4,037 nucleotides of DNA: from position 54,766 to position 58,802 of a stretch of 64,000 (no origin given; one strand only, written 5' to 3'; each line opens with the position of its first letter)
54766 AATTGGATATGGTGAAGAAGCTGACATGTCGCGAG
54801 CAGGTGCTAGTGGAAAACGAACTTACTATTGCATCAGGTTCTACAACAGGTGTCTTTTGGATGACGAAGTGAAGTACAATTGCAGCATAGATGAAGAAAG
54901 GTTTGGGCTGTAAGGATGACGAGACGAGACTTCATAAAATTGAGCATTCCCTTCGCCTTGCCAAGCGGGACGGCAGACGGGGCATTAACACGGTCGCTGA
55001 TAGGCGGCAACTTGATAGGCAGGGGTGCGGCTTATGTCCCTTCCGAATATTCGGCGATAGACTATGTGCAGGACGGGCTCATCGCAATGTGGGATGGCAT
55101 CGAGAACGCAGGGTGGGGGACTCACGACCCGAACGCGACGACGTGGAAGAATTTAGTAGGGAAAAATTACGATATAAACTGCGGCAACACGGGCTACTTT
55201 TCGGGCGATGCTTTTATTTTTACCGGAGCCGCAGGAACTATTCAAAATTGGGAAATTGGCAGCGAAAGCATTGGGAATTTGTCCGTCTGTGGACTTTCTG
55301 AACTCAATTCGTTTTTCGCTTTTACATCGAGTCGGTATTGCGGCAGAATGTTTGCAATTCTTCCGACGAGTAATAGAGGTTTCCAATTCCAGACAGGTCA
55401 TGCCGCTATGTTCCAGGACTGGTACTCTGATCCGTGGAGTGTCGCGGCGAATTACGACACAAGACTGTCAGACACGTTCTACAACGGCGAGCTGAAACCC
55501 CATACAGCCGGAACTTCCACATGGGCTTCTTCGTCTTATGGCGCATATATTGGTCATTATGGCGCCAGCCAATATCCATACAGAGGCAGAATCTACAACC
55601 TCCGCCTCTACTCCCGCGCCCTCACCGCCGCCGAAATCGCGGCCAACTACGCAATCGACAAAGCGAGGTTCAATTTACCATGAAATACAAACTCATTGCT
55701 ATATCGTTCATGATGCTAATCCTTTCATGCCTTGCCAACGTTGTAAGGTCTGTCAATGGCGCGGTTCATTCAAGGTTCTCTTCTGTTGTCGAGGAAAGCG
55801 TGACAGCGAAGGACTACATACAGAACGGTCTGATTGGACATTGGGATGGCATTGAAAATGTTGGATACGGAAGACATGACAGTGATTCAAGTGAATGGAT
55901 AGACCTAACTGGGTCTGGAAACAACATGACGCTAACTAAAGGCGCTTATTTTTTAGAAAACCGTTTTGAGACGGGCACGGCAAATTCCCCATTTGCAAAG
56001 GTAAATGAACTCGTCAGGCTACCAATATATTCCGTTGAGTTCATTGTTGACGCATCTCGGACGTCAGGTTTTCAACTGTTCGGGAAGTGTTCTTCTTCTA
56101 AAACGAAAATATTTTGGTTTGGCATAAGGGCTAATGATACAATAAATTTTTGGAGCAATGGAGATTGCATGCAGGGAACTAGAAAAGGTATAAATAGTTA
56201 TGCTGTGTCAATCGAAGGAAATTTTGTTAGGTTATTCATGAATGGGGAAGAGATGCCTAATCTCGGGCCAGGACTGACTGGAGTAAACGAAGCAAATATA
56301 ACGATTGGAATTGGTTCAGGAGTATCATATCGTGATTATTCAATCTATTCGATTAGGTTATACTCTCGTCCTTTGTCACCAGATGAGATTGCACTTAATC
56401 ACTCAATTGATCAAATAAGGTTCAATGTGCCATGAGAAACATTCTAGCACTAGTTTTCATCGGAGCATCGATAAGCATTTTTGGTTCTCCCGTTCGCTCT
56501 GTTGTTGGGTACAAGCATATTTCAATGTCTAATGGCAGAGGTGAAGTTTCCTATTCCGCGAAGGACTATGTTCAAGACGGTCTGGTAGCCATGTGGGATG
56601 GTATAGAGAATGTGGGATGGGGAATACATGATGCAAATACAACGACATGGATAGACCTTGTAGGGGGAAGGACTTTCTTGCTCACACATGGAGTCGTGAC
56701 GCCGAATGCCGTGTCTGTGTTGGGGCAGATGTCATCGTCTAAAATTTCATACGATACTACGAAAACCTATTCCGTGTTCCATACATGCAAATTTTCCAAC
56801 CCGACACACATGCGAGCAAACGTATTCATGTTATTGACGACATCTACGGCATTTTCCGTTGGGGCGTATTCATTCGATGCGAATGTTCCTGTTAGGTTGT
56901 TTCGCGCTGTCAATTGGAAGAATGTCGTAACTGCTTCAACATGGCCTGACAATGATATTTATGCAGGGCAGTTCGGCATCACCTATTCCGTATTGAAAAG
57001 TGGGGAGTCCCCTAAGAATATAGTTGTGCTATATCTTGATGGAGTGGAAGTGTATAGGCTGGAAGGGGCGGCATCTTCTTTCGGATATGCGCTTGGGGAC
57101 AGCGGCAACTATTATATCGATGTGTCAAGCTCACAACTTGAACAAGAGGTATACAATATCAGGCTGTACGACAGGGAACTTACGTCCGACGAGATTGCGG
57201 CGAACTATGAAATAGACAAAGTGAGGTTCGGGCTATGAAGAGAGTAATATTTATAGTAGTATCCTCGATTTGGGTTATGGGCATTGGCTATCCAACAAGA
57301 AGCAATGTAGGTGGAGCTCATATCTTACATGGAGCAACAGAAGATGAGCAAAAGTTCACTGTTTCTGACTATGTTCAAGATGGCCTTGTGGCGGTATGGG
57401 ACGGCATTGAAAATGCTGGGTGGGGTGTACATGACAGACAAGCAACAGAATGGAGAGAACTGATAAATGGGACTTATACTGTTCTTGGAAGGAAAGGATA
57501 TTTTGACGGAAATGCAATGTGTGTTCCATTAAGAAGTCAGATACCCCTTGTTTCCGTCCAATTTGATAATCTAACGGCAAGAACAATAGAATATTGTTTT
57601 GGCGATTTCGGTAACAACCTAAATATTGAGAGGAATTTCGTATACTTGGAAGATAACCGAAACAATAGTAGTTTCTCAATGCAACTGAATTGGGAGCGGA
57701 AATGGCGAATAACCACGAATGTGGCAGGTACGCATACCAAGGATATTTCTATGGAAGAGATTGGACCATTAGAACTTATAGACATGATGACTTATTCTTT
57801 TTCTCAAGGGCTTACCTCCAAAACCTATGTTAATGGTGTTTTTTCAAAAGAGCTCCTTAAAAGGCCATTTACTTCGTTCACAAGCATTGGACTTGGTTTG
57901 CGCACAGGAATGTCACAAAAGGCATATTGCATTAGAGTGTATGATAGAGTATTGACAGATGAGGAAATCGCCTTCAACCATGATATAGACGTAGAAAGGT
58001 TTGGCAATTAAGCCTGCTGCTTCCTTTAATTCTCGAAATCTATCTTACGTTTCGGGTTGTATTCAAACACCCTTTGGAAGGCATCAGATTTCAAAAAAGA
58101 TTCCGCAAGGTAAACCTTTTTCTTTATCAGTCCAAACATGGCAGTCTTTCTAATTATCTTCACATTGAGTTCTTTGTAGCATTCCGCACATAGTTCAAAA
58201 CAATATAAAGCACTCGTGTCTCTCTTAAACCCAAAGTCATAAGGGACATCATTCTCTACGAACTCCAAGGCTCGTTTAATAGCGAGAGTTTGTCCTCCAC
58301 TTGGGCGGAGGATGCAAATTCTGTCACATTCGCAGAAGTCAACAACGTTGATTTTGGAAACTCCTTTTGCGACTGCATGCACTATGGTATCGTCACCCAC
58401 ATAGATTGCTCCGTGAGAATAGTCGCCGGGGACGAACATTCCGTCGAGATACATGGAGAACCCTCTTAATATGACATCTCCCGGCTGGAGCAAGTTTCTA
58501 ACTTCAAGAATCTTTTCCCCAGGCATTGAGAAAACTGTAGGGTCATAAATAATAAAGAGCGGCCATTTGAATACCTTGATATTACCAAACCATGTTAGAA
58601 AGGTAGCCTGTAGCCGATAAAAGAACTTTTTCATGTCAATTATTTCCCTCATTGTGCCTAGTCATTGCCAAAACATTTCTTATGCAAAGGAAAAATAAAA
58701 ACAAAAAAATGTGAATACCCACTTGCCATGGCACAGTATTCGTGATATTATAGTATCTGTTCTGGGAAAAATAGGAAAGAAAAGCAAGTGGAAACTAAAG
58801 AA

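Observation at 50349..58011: Eight tandem, diversified, secreted LamG-jellyroll paralogs in the tail region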

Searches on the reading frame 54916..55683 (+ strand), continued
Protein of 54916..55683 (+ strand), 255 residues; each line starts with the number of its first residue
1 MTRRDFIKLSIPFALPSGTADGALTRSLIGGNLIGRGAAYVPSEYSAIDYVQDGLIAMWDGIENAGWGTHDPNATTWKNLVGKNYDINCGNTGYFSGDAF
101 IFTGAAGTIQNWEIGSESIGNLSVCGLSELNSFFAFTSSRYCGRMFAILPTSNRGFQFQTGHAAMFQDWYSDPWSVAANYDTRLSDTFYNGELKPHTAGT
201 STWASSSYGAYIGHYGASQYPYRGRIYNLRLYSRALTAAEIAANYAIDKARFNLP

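Call 70: find_encoding_contigs(protein=P0093, flank=10000, max_places=1)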
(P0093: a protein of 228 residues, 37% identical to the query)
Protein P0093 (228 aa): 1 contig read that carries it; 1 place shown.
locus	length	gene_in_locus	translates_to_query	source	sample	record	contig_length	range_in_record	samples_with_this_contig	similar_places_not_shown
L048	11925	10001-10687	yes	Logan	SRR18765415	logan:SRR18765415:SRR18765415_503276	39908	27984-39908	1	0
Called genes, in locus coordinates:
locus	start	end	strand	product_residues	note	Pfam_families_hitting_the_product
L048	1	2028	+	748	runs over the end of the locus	-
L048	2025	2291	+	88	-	-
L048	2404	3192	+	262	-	-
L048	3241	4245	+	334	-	-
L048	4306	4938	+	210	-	-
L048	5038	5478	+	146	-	-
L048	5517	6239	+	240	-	-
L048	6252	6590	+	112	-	-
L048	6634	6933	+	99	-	-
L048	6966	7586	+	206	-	-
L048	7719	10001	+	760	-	-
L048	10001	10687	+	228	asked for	PF13385:Laminin_G_3 (weak)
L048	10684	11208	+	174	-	-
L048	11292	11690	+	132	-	-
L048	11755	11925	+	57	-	?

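Call 71: find_encoding_contigs(protein=P0015, flank=10000, max_places=1)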
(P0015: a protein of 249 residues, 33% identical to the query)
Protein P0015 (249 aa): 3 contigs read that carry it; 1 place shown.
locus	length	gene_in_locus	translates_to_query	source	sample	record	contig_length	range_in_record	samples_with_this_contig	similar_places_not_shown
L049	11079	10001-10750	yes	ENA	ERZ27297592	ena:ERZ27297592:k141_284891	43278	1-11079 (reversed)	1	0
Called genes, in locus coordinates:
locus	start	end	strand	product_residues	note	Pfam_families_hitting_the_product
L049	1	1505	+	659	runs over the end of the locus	-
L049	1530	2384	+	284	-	-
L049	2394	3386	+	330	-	-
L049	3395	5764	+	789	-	-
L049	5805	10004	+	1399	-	PF01391:Collagen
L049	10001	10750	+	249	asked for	-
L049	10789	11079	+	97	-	?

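Call 75: search_protein_representatives(alignment_id=A2)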
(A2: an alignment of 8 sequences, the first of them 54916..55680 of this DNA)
Query: 8 sequences, 262 profile positions. Proteins with E-value up to 0.001 (for the whole library): 23901; up to 1e-10: 7402; up to 1e-30: 1323. The best 150 are listed.
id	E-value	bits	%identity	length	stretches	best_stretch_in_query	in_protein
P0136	1.1e-139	481.1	-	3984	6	40-260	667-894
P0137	1.2e-121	422.1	-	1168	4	39-260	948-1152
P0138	5.0e-120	416.8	-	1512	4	22-261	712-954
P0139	9.2e-120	415.9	-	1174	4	31-260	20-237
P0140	3.9e-118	410.5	-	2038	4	22-261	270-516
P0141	1.9e-106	372.3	-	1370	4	40-260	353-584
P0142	1.4e-104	366.1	-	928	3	39-260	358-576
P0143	5.9e-104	364.1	-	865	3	24-260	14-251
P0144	2.8e-102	358.6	-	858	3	39-260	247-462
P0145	1.5e-100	352.9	-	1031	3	41-261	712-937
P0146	6.0e-99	347.6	-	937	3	26-261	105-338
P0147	3.6e-98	345.1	-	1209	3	23-260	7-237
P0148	5.1e-98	344.6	-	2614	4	40-260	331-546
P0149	1.9e-97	342.8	-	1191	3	36-260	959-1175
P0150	4.8e-96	338.1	-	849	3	41-262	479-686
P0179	2.8e-73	263.5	-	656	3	39-260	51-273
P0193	3.9e-68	246.7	-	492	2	41-262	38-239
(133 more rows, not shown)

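Call 76: search_protein_families(library=pfam, proteins=[P0137, P0139, P0143, P0142, P0138, P0140, P0179, P0193], max_evalue=0.001)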
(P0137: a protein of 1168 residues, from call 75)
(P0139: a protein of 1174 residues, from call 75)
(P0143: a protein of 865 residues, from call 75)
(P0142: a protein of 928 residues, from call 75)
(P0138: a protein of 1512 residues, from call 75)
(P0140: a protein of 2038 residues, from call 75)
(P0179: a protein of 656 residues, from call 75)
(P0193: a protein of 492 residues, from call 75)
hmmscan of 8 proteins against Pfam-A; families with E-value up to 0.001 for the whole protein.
P0137 (1168 aa): 3 families
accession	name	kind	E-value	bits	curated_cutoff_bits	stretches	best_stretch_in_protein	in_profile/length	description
PF13385.13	Laminin_G_3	-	1.5e-16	61.3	27.6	0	1085-1140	94-149/151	Concanavalin A-like lectin/glucanases superfamily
PF18998.6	Flg_new_2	-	4e-16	59.2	23.6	3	253-319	10-71/73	Divergent InlB B-repeat domain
PF02973.23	Sialidase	-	7.1e-05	22.8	26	0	1113-1140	151-180/189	Sialidase, N-terminal domain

P0139 (1174 aa): 2 families
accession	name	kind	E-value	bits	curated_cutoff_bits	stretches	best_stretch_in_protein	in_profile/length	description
PF13385.13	Laminin_G_3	-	1.5e-15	58.1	27.6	1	458-529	78-149/151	Concanavalin A-like lectin/glucanases superfamily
PF18998.6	Flg_new_2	-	1.5e-08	34.9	23.6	0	891-950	18-72/73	Divergent InlB B-repeat domain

P0143 (865 aa): 1 family
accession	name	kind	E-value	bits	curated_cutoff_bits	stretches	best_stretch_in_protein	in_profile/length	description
PF13385.13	Laminin_G_3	-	2.1e-18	67.4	27.6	2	162-241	73-151/151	Concanavalin A-like lectin/glucanases superfamily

P0142 (928 aa): 1 family
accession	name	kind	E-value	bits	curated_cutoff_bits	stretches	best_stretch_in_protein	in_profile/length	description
PF13385.13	Laminin_G_3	-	6e-14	52.9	27.6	2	493-565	80-150/151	Concanavalin A-like lectin/glucanases superfamily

P0138 (1512 aa): 2 families
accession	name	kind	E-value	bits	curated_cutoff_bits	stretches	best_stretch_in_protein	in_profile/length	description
PF13385.13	Laminin_G_3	-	6.9e-23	81.9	27.6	3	1120-1274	11-151/151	Concanavalin A-like lectin/glucanases superfamily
PF18998.6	Flg_new_2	-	2.5e-17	63.1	23.6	3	977-1048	6-70/73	Divergent InlB B-repeat domain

P0140 (2038 aa): 3 families
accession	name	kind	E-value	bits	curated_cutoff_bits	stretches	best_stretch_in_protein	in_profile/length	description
PF13385.13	Laminin_G_3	-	1.8e-16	61.1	27.6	2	1028-1132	47-151/151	Concanavalin A-like lectin/glucanases superfamily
PF08281.18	Sigma70_r4_2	-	2.8e-08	33.7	25.7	1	117-163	2-48/54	Sigma-70, region 4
PF04542.20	Sigma70_r2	-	9.8e-06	25.7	24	1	18-78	1-63/71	Sigma-70 region 2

P0179 (656 aa): 1 family
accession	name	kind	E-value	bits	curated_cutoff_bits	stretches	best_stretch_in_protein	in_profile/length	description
PF13385.13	Laminin_G_3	-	2.2e-10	41.3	27.6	0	365-472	47-151/151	Concanavalin A-like lectin/glucanases superfamily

P0193 (492 aa): 1 family
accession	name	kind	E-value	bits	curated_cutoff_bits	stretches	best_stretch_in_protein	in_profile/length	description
PF13385.13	Laminin_G_3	-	5.5e-10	40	27.6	1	124-227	45-151/151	Concanavalin A-like lectin/glucanases superfamily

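Call 77: find_related_loci(query=A2, collection=metagenome_contigs, flank=10000)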
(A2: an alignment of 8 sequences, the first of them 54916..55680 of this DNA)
Query A2 (255 aa) in metagenome_contigs; peptide patterns used: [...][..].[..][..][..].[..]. (x = any residue, [..] = any of these).
244 stretches matched a pattern; 157 encode a relative of the query (tblastn E <= 1e-3); the best 80 are kept; 80 distinct loci.
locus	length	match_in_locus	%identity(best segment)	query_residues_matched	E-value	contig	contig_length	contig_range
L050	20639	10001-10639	43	36-255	4e-41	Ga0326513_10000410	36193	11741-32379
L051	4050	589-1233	38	46-255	2e-35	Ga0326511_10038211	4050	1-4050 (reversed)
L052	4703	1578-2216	41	36-255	4e-35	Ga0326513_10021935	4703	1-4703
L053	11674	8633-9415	35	2-253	7e-32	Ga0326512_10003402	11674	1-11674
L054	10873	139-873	35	4-254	7e-31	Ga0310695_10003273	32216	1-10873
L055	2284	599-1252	40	46-255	8e-31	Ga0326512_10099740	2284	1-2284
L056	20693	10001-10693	39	33-255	1e-30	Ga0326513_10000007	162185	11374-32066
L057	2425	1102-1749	38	38-255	1e-30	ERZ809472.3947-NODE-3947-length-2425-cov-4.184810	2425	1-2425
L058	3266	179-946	35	5-255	1e-30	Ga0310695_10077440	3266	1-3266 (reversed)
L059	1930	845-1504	36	40-254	9e-30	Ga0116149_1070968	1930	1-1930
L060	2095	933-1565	39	46-255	1e-29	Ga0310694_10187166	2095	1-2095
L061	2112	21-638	40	46-254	4e-29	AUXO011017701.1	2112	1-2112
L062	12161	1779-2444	37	33-255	3e-29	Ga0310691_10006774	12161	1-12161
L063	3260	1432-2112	35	46-255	5e-29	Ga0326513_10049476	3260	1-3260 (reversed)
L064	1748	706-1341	38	46-255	6e-29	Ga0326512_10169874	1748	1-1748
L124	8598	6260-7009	28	4-254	1e-17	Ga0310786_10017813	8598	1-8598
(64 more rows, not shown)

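Call 87: search_protein_families(library=ncbifam, proteins=[window:54916-55680:+], max_evalue=0.01)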
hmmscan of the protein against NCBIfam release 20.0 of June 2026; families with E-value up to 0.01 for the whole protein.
window:54916-55680:+ (255 aa): 0 families

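Call 88: search_protein_families(library=phrogs, proteins=[L049:5805-10001:+, L048:7719-9998:+, L042:2509-6666:+, L124:3232-3789:+], max_evalue=0.01)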
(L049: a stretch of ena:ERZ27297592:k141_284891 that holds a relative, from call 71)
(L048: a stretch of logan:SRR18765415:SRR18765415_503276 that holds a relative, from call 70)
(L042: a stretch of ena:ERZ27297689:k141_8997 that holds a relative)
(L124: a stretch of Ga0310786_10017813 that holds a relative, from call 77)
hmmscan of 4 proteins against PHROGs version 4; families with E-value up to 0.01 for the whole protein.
L049:5805-10001:+ (1399 aa): 53 families (the best 25 are shown)
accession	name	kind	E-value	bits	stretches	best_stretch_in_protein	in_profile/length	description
phrog_6320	-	tail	5.8e-56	191.7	4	224-364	109-217/745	tail fiber protein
phrog_819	-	tail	9.1e-56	190.6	4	391-615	549-731/1024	tail protein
phrog_5073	-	tail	1.2e-53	183.9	3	136-290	250-371/519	tail fiber protein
phrog_8745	-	tail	9.6e-46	156.8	5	494-619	1398-1483/1803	tail fiber protein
phrog_366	-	tail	1e-35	125.1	5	223-287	328-388/474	tail fiber protein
phrog_10972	-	tail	4.5e-33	116.1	5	476-546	142-212/343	tail fiber protein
phrog_1806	-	tail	1.3e-31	110.9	5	150-270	114-230/276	collagen like minor tail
phrog_3904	-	tail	8.1e-31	108.1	3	314-523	586-888/1086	tail fiber protein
phrog_4440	-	tail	2.2e-28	100.6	3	389-581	144-335/410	tail fiber protein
phrog_1658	-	unknown function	1.7e-27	97.7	5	392-435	67-110/239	-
phrog_38806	-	unknown function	1.2e-24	88.2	5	214-282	68-136/285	-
phrog_18350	-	tail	2.2e-24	87.5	5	300-379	142-218/253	tail fiber protein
phrog_17587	-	tail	2e-23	83.7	5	151-193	354-396/641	tail fiber protein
phrog_13892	-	tail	2.4e-23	84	4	497-561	36-97/676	minor tail protein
phrog_22681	-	DNA, RNA and nucleotide metabolism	3.7e-23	83.2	5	391-434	110-153/157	DNA polymerase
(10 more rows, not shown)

L048:7719-9998:+ (760 aa): 3 families
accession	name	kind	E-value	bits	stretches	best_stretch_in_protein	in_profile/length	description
phrog_31688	-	unknown function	1.1e-11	45.5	1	537-579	179-221/294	-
phrog_27373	-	tail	6.6e-10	38.8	1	248-304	768-824/943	tail protein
phrog_27448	-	unknown function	0.00015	22.6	1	255-299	67-111/195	-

L042:2509-6666:+ (1386 aa): 2 families
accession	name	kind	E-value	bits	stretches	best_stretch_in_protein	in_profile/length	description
phrog_24985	-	unknown function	9.7e-08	33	1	112-157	17-62/70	-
phrog_6278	-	unknown function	6.3e-07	29.8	0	1145-1198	22-78/306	-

L124:3232-3789:+ (186 aa): 0 families
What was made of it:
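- Closest known: Adhesin or assembly genes encoded just downstream of phage tail-fibre genes. Same: Signal-less family members overlap the stop codon of tail-fibre genes (calls 70, 71, 88).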

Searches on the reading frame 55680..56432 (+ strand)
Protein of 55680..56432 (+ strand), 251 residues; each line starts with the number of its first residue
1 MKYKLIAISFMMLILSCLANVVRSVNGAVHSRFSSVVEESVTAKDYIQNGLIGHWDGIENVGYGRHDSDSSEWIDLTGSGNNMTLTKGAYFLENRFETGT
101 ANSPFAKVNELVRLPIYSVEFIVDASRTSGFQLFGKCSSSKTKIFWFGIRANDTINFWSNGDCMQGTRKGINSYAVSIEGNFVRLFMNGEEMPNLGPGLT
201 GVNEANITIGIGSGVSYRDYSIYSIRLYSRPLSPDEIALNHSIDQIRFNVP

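Call 5: search_protein_families(library=pfam, proteins=[window:55680-56432:+], max_evalue=1)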
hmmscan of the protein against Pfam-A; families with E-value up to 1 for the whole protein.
window:55680-56432:+ (251 aa): 2 families
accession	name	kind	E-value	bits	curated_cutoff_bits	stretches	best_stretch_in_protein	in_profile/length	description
PF13385.13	Laminin_G_3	-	1.8e-05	25.3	27.6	1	123-238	25-151/151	Concanavalin A-like lectin/glucanases superfamily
PF04542.20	Sigma70_r2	-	0.25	11.6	24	1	24-66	4-46/71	Sigma-70 region 2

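Call 6: search_protein_families(library=phrogs, proteins=[window:55680-56432:+], max_evalue=0.1)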
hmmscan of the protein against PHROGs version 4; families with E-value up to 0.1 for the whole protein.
window:55680-56432:+ (251 aa): 1 family
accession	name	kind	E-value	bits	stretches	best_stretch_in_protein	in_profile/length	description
phrog_38475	-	unknown function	0.046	14.3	1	156-175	20-39/48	-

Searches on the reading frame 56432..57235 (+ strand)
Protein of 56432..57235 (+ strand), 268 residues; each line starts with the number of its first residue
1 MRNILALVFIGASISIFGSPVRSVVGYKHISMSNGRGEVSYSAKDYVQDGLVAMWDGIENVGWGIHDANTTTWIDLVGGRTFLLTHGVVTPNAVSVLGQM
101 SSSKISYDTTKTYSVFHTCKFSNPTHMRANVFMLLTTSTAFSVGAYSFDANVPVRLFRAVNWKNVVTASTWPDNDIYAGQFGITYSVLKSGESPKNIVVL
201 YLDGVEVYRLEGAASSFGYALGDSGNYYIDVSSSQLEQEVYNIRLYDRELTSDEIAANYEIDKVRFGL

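Call 5: search_protein_families(library=pfam, proteins=[window:56432-57235:+], max_evalue=1)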
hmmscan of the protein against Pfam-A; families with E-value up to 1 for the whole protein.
window:56432-57235:+ (268 aa): 1 family
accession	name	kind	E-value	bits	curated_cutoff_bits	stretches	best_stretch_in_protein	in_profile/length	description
PF04542.20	Sigma70_r2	-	0.19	12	24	1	41-65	21-45/71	Sigma-70 region 2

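Call 6: search_protein_families(library=phrogs, proteins=[window:56432-57235:+], max_evalue=0.1)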
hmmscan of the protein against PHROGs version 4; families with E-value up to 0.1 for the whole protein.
window:56432-57235:+ (268 aa): 2 families
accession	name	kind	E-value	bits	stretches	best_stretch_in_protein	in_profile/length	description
phrog_24896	-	unknown function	0.0034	16.3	1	194-263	596-662/1110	-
phrog_36157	-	unknown function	0.057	13.9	1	166-234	42-107/227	-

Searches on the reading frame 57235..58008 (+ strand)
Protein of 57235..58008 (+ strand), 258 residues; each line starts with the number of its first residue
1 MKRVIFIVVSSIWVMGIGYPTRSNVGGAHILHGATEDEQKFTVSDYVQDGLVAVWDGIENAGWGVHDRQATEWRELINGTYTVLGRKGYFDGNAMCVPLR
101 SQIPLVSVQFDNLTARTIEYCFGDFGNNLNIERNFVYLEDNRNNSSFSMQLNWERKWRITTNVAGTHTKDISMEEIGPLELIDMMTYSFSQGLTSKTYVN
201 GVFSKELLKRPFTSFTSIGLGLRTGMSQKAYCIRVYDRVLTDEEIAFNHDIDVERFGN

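Call 5: search_protein_families(library=pfam, proteins=[window:57235-58008:+], max_evalue=1)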
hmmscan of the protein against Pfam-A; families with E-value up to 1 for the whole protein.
window:57235-58008:+ (258 aa): 1 family
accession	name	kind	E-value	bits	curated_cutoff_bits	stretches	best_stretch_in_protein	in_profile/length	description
PF13385.13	Laminin_G_3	-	0.044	14.4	27.6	1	141-246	40-151/151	Concanavalin A-like lectin/glucanases superfamily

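Call 6: search_protein_families(library=phrogs, proteins=[window:57235-58008:+], max_evalue=0.1)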
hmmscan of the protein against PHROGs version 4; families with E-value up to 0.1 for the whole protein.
window:57235-58008:+ (258 aa): 0 families

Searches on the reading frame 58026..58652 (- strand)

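Call 13: search_protein_families(library=phrogs, proteins=[window:58026-58652:-], max_evalue=0.001)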
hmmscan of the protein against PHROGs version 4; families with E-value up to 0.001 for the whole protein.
window:58026-58652:- (208 aa): 1 family
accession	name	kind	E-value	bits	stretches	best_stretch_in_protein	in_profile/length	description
phrog_1128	-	moron, auxiliary metabolic gene and host takeover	0.00064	20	0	75-166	46-149/381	enoyl-CoA hydratase/carnithine racemase-like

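Call 22: search_protein_families(library=pfam, proteins=[window:58026-58652:-], max_evalue=0.05)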
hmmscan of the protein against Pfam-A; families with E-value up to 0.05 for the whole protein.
window:58026-58652:- (208 aa): 2 families
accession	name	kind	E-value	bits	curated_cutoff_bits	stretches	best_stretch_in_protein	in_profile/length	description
PF05708.18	Peptidase_C92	-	1.1e-17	65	27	1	55-195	2-165/166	Permuted papain-like amidase enzyme, YaeF/YiiX, C92 family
PF00877.26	NLPC_P60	-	0.014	15.8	23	0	55-99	51-87/105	NlpC/P60 family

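Call 87: search_protein_families(library=ncbifam, proteins=[window:58026-58652:-], max_evalue=0.01)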
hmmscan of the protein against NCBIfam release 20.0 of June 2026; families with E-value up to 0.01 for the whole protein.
window:58026-58652:- (208 aa): 1 family
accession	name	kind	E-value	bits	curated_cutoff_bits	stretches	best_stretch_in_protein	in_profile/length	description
NF008552.0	PRK11479.1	equivalog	0.0011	18.2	279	1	43-116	52-130/274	YaeF family permuted papain-like enzyme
